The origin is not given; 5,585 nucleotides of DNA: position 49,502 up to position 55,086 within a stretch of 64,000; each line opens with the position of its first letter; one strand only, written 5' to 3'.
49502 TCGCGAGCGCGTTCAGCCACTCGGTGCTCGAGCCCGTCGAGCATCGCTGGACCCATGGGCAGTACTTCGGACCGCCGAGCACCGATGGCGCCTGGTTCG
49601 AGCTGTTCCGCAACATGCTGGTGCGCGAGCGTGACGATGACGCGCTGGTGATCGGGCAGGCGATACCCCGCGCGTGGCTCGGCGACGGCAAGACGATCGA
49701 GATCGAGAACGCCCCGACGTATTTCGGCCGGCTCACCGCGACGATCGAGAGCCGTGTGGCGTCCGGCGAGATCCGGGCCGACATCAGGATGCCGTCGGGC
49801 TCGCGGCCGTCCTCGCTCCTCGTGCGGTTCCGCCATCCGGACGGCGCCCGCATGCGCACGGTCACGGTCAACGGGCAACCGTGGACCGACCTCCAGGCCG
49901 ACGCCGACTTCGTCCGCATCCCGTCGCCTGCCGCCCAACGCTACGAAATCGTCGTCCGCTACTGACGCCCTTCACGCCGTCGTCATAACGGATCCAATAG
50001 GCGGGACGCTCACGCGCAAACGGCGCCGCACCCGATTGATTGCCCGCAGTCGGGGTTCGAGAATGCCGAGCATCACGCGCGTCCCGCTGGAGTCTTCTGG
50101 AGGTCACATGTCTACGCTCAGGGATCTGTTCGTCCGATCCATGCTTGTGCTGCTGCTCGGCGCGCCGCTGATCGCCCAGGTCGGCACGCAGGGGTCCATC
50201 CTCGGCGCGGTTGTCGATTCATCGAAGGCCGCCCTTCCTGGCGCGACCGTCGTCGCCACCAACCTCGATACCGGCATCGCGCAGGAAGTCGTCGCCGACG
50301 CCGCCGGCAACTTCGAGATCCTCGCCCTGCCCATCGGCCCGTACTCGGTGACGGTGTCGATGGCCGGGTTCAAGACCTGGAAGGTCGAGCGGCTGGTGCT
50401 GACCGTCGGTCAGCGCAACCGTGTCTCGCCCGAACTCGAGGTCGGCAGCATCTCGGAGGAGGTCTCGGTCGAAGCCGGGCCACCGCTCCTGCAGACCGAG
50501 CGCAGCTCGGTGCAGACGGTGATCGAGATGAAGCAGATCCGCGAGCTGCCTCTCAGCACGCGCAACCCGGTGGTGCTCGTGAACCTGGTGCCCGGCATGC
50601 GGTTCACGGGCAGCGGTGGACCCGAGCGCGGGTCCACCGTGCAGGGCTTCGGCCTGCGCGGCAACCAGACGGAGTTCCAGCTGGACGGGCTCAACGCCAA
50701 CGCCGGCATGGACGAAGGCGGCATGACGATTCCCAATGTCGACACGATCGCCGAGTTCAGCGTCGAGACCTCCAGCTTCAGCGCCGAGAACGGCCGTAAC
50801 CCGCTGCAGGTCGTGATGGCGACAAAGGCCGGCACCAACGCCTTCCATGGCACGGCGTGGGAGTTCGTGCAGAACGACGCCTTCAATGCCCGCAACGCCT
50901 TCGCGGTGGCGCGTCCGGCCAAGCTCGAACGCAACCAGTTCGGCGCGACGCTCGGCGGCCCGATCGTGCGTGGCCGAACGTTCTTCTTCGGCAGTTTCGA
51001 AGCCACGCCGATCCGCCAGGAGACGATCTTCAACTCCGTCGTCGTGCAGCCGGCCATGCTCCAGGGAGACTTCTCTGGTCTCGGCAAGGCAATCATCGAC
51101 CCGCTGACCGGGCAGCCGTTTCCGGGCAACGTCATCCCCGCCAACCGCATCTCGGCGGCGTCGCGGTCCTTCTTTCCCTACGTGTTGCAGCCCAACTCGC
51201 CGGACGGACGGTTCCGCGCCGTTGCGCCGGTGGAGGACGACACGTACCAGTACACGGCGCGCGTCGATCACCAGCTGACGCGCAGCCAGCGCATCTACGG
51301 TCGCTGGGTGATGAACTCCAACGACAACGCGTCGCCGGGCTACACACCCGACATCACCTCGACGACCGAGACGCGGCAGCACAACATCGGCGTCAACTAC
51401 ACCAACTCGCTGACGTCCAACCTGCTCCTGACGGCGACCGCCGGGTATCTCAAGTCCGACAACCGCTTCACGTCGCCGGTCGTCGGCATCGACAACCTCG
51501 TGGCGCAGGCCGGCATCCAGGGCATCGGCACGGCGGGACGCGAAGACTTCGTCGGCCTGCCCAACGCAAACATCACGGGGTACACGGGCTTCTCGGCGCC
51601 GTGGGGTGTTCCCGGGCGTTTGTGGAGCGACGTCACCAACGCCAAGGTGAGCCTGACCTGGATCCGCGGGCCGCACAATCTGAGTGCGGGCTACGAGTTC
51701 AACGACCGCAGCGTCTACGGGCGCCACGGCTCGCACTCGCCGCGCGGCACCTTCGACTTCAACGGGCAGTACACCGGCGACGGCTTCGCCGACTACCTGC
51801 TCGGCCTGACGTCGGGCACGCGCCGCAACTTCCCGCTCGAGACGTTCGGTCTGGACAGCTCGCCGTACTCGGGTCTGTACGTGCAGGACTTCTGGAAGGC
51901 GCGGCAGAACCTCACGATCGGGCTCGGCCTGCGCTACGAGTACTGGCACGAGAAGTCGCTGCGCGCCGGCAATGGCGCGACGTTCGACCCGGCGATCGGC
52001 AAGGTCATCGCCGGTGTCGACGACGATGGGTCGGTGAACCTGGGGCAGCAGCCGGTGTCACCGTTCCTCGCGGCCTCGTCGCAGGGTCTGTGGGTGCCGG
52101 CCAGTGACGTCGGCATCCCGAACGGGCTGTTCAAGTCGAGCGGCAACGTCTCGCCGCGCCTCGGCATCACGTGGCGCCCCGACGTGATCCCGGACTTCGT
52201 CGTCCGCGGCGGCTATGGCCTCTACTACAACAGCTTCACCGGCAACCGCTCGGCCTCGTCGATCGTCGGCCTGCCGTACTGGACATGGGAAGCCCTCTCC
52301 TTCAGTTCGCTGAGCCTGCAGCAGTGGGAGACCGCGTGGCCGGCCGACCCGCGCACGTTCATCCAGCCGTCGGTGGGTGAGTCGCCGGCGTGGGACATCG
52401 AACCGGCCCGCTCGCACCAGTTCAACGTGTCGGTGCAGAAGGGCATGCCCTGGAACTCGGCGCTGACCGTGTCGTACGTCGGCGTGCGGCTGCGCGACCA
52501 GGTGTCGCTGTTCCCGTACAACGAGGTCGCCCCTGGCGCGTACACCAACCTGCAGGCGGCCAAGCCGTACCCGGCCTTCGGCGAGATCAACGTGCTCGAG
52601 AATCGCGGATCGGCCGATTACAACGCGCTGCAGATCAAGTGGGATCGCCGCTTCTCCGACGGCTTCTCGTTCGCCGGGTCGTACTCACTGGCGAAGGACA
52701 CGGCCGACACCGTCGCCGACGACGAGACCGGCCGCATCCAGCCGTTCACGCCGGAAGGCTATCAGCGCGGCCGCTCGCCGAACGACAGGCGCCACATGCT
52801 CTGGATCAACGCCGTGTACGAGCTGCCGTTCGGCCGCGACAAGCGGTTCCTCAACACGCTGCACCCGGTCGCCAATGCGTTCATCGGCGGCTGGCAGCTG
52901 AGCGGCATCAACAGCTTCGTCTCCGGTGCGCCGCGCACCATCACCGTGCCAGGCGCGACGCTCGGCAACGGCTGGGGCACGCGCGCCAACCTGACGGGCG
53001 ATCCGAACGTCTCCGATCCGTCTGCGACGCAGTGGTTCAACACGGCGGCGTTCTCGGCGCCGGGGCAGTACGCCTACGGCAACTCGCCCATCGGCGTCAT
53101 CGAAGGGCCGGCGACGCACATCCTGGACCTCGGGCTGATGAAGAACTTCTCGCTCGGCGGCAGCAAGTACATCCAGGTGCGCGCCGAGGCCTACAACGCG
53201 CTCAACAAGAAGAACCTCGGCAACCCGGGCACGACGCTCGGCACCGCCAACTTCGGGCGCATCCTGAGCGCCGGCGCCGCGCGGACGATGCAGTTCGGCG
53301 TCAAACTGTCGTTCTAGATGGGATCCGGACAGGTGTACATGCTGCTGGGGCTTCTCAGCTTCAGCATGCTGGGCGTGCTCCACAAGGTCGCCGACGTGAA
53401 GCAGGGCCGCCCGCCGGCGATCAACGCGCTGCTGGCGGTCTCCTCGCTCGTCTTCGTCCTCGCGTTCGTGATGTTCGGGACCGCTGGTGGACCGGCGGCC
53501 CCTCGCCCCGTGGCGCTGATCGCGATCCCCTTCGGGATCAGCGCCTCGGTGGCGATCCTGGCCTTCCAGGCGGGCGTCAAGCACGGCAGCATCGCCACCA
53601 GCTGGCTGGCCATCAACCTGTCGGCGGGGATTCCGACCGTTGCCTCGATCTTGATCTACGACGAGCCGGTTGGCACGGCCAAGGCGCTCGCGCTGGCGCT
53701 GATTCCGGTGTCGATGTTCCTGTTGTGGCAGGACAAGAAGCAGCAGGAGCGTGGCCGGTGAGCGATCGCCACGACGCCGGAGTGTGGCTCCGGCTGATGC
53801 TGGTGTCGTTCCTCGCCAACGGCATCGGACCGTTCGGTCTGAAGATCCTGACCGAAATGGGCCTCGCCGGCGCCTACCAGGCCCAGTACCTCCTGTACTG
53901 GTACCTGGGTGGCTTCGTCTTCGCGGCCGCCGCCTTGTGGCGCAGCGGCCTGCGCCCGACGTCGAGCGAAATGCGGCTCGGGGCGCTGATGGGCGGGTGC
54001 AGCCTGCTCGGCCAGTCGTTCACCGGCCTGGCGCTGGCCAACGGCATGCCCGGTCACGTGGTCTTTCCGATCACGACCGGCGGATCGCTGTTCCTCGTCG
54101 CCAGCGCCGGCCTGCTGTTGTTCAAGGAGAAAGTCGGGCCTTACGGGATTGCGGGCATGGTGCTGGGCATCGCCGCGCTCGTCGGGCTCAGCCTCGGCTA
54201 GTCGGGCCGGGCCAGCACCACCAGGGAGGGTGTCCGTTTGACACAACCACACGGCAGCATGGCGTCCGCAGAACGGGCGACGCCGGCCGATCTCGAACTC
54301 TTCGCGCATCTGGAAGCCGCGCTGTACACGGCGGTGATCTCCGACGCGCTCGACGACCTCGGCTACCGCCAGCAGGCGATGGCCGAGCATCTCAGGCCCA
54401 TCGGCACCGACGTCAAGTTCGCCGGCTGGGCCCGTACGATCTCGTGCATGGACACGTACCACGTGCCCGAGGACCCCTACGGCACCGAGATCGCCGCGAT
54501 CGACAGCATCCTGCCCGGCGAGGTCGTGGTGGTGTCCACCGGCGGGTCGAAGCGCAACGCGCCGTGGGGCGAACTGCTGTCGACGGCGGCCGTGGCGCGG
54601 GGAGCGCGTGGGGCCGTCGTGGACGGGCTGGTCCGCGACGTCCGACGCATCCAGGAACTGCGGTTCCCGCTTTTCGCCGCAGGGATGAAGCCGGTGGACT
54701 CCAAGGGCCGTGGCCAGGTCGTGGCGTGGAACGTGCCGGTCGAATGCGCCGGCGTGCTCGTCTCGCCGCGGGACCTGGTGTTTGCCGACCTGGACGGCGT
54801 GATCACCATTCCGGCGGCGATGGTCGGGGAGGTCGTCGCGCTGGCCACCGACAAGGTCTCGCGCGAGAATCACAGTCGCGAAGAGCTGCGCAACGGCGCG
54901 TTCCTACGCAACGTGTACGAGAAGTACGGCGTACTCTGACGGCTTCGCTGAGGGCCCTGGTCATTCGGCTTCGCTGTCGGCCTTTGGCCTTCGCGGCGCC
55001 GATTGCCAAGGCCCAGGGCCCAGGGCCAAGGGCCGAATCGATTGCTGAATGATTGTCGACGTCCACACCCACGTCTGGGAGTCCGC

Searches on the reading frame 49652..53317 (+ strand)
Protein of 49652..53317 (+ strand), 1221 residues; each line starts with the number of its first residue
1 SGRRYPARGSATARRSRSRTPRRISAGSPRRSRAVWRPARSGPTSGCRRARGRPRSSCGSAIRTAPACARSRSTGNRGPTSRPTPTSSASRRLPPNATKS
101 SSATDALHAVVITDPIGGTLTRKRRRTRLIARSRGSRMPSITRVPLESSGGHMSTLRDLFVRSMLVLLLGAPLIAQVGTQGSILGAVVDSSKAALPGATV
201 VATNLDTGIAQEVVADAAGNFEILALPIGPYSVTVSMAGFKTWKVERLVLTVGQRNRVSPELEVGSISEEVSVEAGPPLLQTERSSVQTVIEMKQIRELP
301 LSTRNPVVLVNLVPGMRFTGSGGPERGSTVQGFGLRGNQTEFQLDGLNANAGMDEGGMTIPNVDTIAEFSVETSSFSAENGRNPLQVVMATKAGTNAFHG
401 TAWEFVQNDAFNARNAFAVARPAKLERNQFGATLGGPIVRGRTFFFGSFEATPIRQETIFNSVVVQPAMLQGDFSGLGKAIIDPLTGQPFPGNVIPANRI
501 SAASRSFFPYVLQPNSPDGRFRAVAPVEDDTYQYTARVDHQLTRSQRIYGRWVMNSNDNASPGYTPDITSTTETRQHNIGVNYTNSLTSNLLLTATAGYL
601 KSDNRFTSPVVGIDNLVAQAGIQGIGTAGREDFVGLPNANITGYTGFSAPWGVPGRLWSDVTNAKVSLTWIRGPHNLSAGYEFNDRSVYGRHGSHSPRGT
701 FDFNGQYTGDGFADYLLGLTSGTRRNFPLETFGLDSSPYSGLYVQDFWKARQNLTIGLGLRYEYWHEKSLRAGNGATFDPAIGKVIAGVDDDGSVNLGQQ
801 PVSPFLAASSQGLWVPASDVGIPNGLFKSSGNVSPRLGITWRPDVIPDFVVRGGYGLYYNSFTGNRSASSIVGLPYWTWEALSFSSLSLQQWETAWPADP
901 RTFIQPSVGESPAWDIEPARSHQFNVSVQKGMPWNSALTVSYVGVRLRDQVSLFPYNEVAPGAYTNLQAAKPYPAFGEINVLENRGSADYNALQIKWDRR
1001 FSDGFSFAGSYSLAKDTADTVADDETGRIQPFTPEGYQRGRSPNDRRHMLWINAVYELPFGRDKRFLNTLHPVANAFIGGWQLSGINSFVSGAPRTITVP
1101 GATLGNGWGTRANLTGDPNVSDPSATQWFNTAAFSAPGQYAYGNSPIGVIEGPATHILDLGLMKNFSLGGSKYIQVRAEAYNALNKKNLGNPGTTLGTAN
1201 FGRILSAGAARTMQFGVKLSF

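Call 40: search_protein_families(library=pfam, proteins=[window:49652-53317:+], max_evalue=0.001)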
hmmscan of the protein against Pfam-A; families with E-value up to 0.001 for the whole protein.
window:49652-53317:+ (1221 aa): 4 families
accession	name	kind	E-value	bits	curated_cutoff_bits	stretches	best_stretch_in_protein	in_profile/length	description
PF25183.1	OMP_b-brl_4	-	5.6e-206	687.1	30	1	390-1214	1-838/838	Outer membrane beta barrel domain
PF13620.12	CarboxypepD_reg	-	2.9e-20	72.8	32.3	1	182-262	1-81/82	Carboxypeptidase regulatory-like domain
PF13715.12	CarbopepD_reg_2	-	7.5e-09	35.9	32.2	1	184-246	2-61/88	CarboxypepD_reg-like domain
PF07715.20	Plug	-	5.8e-06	27.2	23.9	1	287-384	8-103/107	TonB-dependent Receptor Plug Domain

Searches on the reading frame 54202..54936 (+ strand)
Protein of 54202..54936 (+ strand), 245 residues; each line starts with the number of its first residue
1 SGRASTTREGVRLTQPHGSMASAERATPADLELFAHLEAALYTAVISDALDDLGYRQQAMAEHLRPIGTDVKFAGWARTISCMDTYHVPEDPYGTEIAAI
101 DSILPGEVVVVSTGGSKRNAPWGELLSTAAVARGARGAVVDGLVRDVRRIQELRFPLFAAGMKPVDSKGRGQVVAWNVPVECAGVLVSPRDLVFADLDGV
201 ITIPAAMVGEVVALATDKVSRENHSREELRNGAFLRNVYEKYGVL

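Call 90: search_protein_families(library=pfam, proteins=[window:54202-54936:+], max_evalue=0.0001)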
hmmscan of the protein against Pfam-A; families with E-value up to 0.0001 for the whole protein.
window:54202-54936:+ (245 aa): 1 family
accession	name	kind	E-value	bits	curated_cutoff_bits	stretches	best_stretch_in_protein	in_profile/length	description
PF03737.21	RraA-like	-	3e-39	135.1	24.5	1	43-201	1-151/152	Aldolase/RraA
